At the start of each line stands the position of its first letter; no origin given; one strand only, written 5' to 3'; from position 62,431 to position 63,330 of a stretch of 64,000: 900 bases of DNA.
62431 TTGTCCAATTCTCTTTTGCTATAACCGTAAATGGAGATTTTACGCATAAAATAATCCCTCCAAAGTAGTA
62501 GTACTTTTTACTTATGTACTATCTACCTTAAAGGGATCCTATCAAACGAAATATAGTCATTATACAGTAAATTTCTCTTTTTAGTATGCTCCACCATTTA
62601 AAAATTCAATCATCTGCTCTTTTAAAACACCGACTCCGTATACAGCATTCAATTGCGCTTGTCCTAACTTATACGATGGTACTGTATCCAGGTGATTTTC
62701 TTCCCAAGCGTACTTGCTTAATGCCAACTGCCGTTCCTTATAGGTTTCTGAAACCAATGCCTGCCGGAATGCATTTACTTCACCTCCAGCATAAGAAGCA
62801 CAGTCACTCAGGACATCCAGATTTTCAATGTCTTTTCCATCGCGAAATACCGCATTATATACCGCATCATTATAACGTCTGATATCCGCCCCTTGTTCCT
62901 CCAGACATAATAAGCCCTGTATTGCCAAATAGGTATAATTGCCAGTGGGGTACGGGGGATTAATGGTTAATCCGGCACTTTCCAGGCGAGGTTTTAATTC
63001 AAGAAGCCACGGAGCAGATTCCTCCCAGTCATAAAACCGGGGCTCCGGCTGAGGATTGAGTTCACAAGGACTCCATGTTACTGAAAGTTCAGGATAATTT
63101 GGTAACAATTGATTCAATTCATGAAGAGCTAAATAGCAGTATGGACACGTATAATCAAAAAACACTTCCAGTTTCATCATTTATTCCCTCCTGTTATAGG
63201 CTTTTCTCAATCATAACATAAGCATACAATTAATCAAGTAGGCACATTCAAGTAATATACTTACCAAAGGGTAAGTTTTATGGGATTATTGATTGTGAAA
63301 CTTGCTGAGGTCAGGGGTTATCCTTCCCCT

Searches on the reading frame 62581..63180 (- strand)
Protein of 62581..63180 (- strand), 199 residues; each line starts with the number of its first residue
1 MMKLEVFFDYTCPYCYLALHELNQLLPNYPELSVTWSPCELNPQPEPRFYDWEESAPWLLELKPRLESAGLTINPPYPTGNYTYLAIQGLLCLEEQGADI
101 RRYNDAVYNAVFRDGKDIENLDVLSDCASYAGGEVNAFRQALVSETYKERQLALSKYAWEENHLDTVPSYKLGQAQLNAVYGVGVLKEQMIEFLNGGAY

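Call 13: search_protein_families(library=pfam, max_evalue=0.00001, proteins=[window:62581-63180:-])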
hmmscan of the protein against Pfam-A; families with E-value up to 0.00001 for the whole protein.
window:62581-63180:- (199 aa): 1 family
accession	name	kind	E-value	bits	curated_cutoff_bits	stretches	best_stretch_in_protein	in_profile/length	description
PF01323.26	DSBA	-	3.7e-18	66.4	25.6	1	4-149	2-150/191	DSBA-like thioredoxin domain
